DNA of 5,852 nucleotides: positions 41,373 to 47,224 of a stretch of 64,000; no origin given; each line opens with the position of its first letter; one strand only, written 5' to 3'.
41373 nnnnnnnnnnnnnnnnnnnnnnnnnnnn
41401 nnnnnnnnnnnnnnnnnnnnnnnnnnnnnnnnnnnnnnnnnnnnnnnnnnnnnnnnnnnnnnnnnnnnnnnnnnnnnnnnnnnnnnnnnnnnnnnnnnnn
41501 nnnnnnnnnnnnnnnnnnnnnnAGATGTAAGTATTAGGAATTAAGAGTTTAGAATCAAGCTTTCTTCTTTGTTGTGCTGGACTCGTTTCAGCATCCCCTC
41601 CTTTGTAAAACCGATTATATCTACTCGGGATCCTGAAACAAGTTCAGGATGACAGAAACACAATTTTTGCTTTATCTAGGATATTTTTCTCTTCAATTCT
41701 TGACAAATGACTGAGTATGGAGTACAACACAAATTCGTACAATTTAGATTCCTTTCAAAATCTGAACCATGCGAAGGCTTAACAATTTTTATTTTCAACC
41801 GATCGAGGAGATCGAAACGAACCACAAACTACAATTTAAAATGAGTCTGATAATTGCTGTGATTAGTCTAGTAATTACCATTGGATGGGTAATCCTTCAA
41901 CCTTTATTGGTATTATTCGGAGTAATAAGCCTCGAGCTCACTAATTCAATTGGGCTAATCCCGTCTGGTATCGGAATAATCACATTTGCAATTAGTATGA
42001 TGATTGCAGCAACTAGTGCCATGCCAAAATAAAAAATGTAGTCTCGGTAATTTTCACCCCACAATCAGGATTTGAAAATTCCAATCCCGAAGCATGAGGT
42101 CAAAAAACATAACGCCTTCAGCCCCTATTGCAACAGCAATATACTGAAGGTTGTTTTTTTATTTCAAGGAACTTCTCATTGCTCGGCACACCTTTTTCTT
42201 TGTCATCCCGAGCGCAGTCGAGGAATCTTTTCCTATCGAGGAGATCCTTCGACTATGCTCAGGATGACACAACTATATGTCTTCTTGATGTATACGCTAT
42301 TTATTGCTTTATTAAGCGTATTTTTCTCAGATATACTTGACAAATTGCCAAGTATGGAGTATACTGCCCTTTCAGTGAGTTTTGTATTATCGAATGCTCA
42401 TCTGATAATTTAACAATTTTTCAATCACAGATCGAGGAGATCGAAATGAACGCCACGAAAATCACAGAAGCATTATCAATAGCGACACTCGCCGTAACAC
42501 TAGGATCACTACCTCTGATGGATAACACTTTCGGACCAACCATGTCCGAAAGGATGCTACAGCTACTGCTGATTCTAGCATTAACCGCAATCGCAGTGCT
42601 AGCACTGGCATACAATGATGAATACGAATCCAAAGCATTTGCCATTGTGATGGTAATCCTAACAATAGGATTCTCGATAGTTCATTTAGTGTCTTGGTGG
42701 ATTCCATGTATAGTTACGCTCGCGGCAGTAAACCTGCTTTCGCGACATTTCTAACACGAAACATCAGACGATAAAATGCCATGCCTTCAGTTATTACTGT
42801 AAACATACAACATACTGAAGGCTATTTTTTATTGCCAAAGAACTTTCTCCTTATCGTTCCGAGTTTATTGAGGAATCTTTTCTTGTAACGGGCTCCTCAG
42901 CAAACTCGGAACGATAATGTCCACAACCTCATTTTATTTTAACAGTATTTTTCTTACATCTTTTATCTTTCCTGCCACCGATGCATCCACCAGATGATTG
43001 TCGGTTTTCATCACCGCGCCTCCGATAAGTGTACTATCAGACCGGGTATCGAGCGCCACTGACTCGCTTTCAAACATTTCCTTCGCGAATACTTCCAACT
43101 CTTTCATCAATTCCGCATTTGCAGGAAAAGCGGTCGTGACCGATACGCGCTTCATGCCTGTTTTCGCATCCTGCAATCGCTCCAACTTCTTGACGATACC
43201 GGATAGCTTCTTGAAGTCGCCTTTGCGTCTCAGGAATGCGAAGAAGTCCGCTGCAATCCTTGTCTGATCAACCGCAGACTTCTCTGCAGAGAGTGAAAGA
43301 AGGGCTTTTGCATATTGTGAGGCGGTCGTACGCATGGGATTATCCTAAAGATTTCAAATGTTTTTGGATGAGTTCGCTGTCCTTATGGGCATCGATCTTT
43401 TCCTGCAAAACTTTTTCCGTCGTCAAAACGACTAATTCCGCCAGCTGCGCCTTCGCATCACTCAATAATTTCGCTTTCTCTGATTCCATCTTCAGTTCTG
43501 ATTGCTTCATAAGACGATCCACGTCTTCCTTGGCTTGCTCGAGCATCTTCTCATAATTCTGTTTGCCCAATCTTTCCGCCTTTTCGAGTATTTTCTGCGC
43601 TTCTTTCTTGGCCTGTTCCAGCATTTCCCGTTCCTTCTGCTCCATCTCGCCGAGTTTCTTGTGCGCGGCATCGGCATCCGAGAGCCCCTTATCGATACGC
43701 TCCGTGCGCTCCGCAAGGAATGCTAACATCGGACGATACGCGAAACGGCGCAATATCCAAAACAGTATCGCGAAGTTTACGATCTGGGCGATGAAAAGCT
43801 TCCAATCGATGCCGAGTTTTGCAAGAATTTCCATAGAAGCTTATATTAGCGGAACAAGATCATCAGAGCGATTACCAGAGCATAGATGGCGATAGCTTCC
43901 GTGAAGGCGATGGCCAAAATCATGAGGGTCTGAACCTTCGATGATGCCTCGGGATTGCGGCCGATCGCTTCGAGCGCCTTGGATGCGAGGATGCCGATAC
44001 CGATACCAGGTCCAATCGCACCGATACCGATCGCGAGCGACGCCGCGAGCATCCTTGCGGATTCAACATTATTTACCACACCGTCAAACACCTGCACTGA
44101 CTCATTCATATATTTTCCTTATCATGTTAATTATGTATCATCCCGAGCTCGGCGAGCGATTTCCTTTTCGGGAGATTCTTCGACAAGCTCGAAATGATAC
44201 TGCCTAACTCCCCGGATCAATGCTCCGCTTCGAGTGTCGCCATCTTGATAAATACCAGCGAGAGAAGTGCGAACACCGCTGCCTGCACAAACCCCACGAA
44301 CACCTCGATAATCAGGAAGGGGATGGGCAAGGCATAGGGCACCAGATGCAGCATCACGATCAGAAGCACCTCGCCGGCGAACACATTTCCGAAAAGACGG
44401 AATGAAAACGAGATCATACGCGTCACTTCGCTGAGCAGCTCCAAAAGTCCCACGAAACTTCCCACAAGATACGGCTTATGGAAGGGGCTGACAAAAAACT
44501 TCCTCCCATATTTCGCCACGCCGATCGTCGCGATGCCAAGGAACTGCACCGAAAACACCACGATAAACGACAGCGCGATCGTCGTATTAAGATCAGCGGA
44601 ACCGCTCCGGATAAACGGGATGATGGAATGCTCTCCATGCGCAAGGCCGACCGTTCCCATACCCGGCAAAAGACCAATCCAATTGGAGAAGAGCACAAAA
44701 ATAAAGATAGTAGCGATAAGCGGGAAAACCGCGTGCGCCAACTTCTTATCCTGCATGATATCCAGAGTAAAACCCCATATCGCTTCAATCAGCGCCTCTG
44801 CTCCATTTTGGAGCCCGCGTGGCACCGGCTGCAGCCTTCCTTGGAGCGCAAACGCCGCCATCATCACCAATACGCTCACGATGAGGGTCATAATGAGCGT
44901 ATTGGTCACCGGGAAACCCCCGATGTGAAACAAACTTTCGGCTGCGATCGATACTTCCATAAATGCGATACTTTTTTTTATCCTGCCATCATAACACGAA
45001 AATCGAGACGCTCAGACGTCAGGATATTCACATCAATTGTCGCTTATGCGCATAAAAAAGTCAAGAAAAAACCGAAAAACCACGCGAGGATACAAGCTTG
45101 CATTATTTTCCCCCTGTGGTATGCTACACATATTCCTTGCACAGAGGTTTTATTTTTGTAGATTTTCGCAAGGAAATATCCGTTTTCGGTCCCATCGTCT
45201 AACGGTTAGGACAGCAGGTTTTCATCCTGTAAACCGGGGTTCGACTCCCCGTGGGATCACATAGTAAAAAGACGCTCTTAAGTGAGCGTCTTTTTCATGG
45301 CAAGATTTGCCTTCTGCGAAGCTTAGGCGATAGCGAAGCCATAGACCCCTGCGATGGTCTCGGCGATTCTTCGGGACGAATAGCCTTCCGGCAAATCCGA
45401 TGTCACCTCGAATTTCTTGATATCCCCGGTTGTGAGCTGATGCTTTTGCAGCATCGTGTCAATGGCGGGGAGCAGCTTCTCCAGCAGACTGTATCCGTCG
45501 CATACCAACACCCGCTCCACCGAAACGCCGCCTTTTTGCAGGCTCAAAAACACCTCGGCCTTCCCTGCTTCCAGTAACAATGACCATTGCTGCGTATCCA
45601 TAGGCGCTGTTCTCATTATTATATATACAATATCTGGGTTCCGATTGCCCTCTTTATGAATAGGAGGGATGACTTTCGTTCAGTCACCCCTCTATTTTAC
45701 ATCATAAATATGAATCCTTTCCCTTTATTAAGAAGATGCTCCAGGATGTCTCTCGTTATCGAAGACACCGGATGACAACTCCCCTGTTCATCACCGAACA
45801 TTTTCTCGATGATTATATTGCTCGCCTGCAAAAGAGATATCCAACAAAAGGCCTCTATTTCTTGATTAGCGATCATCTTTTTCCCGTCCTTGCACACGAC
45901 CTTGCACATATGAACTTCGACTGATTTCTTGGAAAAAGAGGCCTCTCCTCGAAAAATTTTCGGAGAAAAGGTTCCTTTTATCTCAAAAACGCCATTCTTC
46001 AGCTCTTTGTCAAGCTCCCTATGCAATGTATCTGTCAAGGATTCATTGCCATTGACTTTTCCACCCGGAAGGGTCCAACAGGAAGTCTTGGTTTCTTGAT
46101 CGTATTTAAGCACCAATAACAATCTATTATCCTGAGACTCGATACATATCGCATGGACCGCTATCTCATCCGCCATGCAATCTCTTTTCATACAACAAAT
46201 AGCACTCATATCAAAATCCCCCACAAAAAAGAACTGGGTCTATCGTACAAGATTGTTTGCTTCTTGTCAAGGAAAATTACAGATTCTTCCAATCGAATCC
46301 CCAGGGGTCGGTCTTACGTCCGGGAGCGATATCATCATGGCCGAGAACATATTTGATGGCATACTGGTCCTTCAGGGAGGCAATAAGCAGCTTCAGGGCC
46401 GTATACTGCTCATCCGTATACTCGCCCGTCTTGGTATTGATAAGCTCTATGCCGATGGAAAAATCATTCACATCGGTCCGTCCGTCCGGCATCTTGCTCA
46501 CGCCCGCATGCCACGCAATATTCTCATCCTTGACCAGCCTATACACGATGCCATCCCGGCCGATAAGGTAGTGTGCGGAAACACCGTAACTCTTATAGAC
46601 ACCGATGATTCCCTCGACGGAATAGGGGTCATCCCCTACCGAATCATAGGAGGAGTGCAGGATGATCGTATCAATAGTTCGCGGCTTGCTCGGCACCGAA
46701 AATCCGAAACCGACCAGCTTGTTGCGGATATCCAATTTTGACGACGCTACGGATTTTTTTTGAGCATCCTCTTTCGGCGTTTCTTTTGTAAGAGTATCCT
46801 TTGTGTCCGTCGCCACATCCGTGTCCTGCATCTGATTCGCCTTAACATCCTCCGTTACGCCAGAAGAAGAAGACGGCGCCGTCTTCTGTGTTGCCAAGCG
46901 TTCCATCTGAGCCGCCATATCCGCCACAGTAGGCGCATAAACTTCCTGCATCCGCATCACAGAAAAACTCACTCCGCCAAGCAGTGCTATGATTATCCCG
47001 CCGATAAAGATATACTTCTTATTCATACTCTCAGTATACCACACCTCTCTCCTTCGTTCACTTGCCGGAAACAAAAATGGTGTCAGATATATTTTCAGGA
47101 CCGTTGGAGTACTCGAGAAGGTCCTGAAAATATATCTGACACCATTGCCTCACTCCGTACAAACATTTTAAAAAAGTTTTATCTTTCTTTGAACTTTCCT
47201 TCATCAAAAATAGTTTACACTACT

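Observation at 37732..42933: ATP synthase operon interrupted twice by opposite-strand paralogous cassettes, each with a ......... promoter, a homologous leader and a small membrane-protein gene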

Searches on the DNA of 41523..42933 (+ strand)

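Call 55: search_dna_similar(query=window:41523-42933:+, collection=phages, mode=distant, max_evalue=0.01, max_rows=10)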
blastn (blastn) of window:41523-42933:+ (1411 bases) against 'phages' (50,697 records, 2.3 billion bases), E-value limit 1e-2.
No match.

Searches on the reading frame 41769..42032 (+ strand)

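Call 10: search_protein_families(library=pfam, proteins=[window:41769-42032:+], max_evalue=0.1)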
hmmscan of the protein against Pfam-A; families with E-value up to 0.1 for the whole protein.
window:41769-42032:+ (87 aa): 0 families

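Call 25: search_protein_families(library=phrogs, proteins=[window:41769-42032:+], max_evalue=1)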
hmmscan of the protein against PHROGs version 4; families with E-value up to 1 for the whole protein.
window:41769-42032:+ (87 aa): 2 families
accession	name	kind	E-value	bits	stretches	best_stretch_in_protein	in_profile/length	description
phrog_29125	-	unknown function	0.0012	19.7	1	26-81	142-200/213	-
phrog_5218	-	unknown function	0.9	8.5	1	28-81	610-662/1599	-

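Call 26: search_protein_families(library=ncbifam, proteins=[window:41769-42032:+], max_evalue=1)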
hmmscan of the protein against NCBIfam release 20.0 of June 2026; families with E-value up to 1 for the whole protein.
window:41769-42032:+ (87 aa): 0 families

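Call 27: search_protein_families(library=padloc, proteins=[window:41769-42032:+], max_evalue=1)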
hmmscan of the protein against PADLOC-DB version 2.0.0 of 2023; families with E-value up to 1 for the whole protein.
window:41769-42032:+ (87 aa): 0 families

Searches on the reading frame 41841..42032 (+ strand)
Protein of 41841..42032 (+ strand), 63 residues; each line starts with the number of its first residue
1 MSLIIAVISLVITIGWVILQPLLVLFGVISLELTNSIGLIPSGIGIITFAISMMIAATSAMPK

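Call 95: search_protein_families(library=pfam, proteins=[window:41841-42032:+], max_evalue=10)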
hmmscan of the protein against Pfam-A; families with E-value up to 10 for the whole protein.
window:41841-42032:+ (63 aa): 1 family
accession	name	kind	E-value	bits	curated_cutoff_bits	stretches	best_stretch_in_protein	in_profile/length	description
PF16020.10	Deltameth_res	-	9.1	6.6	27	1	1-26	23-48/52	Deltamethrin resistance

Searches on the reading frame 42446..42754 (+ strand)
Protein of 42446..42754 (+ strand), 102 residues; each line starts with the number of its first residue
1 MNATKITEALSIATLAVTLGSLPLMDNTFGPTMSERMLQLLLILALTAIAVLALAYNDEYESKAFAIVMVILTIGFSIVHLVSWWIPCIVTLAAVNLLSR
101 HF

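Call 10: search_protein_families(library=pfam, proteins=[window:42446-42754:+], max_evalue=0.1)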
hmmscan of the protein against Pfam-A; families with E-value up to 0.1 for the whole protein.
window:42446-42754:+ (102 aa): 2 families
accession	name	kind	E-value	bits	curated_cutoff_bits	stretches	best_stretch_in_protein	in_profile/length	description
PF19517.4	DUF6050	-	0.039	14.7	27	1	38-98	16-73/116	Family of unknown function (DUF6050)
PF06965.17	Na_H_antiport_1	-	0.046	13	23.5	1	12-90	124-203/374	Na+/H+ antiporter 1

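Call 13: find_encoding_contigs(protein=window:42446-42754:+, flank=10000, max_places=6)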
Protein window:42446-42754:+ (102 aa): 1 contig read that carries it; 1 place shown.
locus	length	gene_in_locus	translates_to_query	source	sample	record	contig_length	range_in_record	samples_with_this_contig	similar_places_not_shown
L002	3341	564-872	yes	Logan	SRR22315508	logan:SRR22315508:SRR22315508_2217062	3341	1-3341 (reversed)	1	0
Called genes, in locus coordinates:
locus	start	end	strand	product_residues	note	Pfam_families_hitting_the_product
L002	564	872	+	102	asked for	-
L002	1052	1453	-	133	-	PF00213:OSCP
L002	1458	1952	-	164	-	PF00430:ATP-synt_B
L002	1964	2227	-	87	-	PF00137:ATP-synt_C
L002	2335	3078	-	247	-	PF00119:ATP-synt_A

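Call 25: search_protein_families(library=phrogs, proteins=[window:42446-42754:+], max_evalue=1)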
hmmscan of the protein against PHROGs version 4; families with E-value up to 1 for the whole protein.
window:42446-42754:+ (102 aa): 2 families
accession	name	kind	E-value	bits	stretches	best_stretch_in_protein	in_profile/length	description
phrog_4772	-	unknown function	0.05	14.6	1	4-40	14-50/79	-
phrog_7987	-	unknown function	0.072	14.2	1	40-86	37-83/118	-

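Call 26: search_protein_families(library=ncbifam, proteins=[window:42446-42754:+], max_evalue=1)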
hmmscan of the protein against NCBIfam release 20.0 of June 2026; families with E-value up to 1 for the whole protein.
window:42446-42754:+ (102 aa): 2 families
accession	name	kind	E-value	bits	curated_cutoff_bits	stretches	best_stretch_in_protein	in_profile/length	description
TIGR03025.1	EPS_sugtrans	subfamily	0.28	10.4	295.55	1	11-86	36-114/445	exopolysaccharide biosynthesis polyprenyl glycosylphosphotransferase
TIGR02908.1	CoxD_Bacillus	equivalog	0.47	10.4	117.85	1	33-76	25-66/110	cytochrome c oxidase subunit IVB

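Call 27: search_protein_families(library=padloc, proteins=[window:42446-42754:+], max_evalue=1)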
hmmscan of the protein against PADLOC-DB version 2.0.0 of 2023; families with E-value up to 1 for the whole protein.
window:42446-42754:+ (102 aa): 0 families

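Call 69: find_homologous_proteins(query=window:42446-42754:+, max_evalue=0.01)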
Query window:42446-42754:+ (102 aa): 1 proteins with E <= 0.01 among 82 candidates.
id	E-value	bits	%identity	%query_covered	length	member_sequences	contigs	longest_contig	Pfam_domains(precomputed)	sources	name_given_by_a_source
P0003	1.7e-55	203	100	100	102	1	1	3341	-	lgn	-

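Call 95: search_protein_families(library=pfam, proteins=[window:42446-42754:+], max_evalue=10)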
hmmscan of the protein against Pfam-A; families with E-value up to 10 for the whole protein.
window:42446-42754:+ (102 aa): 6 families
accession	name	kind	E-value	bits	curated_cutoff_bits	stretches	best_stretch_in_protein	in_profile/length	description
PF19517.4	DUF6050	-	0.039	14.7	27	1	38-98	16-73/116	Family of unknown function (DUF6050)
PF06965.17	Na_H_antiport_1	-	0.046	13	23.5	1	12-90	124-203/374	Na+/H+ antiporter 1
PF13567.11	DUF4131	-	0.33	11.1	31.6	1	39-86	6-53/165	Domain of unknown function (DUF4131)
PF04831.18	POPDC1-3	-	0.71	10.4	28.1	1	47-91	8-52/140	POPDC1-3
PF01998.22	DUF131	-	1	9.5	22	0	34-52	40-58/62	Protein of unknown function DUF131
PF02656.20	DUF202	-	1.3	9.9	23.4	1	44-85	18-63/68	Domain of unknown function (DUF202)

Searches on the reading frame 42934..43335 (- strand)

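Call 10: search_protein_families(library=pfam, proteins=[window:42934-43335:-], max_evalue=0.1)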
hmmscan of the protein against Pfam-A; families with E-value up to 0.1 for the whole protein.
window:42934-43335:- (133 aa): 1 family
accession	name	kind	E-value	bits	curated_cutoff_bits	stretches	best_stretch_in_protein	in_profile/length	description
PF00213.23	OSCP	-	1.7e-19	71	22.3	1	29-130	70-171/172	ATP synthase delta (OSCP) subunit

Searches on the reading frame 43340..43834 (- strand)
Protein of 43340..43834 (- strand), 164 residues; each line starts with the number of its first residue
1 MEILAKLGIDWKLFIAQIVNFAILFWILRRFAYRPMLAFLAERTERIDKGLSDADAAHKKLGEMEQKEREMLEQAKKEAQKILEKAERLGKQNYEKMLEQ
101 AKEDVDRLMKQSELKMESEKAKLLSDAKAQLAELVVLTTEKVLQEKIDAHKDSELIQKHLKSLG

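Call 10: search_protein_families(library=pfam, proteins=[window:43340-43834:-], max_evalue=0.1)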
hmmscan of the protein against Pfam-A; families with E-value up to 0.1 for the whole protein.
window:43340-43834:- (164 aa): 1 family
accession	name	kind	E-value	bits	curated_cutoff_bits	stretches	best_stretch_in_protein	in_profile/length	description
PF00430.23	ATP-synt_B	-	2e-21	76.9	28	1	14-144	2-132/132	ATP synthase B/B' CF(0)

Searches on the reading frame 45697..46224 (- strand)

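Call 67: search_protein_families(library=pfam, proteins=[window:45697-46224:-], max_evalue=0.001)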
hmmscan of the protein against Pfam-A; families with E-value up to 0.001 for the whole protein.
window:45697-46224:- (175 aa): 1 family
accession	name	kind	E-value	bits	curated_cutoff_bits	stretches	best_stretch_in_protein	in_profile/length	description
PF00293.34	NUDIX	-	6e-10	39.7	21.1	1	22-134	5-118/134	NUDIX domain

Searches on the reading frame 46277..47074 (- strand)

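Call 67: search_protein_families(library=pfam, proteins=[window:46277-47074:-], max_evalue=0.001)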
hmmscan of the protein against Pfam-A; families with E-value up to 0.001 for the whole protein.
window:46277-47074:- (265 aa): 1 family
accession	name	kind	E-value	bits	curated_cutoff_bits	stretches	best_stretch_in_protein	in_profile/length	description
PF01510.30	Amidase_2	-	7.4e-30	104.4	26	1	132-257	3-129/131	N-acetylmuramoyl-L-alanine amidase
